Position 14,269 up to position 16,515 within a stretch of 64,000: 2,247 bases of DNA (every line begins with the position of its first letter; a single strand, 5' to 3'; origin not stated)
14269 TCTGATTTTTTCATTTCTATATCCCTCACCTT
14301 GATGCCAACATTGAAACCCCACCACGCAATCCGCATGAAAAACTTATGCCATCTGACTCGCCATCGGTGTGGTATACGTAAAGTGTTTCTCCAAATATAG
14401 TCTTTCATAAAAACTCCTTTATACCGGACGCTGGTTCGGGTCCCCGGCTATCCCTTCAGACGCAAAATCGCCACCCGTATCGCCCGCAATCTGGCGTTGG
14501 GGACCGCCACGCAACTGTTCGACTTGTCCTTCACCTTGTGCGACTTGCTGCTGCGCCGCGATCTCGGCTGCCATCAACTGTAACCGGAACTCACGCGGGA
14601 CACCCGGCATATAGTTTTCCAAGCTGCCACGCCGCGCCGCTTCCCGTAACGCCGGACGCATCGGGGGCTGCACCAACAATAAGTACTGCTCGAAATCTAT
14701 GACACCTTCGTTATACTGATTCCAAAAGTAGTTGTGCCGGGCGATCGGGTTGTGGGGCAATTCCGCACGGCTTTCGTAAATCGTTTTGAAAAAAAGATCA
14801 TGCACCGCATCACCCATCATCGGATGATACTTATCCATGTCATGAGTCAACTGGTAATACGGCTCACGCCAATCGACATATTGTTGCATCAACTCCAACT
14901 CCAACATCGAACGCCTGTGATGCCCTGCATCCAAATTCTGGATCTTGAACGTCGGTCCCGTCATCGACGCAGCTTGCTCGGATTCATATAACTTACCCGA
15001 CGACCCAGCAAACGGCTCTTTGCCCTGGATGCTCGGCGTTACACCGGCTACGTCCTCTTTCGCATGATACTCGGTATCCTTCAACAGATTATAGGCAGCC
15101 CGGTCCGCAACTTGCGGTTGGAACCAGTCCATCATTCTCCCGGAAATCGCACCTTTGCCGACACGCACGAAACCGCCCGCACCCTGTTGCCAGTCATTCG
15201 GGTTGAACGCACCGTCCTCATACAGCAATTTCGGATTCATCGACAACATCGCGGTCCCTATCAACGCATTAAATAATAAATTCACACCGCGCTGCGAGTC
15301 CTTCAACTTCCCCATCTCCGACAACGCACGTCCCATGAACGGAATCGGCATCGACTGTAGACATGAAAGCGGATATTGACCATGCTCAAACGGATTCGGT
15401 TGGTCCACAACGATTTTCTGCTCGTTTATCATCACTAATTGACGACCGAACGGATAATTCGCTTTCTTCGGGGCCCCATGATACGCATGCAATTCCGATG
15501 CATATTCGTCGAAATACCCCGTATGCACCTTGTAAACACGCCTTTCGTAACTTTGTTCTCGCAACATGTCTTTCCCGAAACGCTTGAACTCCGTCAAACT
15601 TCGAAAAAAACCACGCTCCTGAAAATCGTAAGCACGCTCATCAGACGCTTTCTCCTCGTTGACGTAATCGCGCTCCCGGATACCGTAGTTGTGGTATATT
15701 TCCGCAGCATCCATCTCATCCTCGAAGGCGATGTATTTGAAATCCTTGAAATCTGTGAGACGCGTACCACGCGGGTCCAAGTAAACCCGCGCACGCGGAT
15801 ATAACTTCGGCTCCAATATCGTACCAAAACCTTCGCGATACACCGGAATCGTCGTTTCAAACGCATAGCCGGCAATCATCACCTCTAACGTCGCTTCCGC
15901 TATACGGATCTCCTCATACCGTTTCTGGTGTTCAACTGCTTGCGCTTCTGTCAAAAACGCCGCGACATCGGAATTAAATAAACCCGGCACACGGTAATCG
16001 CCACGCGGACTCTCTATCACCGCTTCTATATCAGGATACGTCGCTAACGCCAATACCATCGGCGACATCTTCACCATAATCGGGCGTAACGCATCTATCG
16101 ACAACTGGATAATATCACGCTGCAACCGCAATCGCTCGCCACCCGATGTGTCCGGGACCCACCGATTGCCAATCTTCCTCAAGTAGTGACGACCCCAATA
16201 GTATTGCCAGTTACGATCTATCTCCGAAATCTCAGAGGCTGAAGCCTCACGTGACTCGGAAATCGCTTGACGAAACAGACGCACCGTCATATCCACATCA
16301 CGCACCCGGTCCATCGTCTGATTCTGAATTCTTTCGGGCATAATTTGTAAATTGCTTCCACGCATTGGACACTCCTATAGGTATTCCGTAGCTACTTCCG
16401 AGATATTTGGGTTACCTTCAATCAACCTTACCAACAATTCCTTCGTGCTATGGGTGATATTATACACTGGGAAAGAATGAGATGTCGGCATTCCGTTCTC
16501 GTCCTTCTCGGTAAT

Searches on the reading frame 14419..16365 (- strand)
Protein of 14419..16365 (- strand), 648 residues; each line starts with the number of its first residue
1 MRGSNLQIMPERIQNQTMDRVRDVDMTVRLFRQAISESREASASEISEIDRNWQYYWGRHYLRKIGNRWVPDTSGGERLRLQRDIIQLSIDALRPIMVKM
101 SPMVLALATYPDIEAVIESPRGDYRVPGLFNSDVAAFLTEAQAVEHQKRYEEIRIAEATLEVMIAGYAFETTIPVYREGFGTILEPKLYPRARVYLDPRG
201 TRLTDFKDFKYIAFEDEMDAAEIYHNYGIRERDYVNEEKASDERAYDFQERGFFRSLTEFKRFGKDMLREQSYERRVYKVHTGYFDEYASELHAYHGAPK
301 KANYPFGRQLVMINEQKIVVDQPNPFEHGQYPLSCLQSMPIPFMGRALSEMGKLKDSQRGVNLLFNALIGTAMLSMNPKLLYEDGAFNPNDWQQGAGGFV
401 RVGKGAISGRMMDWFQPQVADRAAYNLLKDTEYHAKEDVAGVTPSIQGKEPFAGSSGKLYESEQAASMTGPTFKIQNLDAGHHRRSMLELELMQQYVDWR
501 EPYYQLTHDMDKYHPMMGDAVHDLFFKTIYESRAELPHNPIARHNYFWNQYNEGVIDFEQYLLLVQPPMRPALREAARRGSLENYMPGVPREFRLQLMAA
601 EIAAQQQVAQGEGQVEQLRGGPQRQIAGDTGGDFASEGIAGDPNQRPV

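Call 12: search_protein_families(library=phrogs, proteins=[window:14419-16365:-], max_evalue=0.001)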
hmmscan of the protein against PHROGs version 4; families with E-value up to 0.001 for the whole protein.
window:14419-16365:- (648 aa): 2 families
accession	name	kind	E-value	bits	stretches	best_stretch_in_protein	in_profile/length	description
phrog_156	-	head and packaging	3.1e-13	50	1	188-501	153-465/681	portal protein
phrog_1216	-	head and packaging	0.00035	20.2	1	308-449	319-462/714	portal protein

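Call 36: search_dna_similar(query=window:14419-16365:-, collection=phages, mode=protein, max_rows=15)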
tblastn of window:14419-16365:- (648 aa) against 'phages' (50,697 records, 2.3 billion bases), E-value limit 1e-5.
No match.
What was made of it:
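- The portal could not be linked to any isolated phage by tblastn (call 36), so podovirus morphology rests on Pfam portal hits and gene order.
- Tried and rejected: Portal tblastn gave nothing (call 36).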

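Call 104: search_protein_families(library=pfam, proteins=[window:14419-16365:-], max_evalue=0.01)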
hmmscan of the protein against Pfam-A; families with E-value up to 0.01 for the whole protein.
window:14419-16365:- (648 aa): 2 families
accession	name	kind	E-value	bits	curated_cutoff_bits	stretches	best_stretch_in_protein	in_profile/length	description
PF16510.12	P22_portal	-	1.8e-09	37.2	26.1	1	142-498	90-446/594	Phage P22-like portal protein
PF23899.1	SU10_portal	-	6.7e-05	22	30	1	308-449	294-427/593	Phage SU10 portal protein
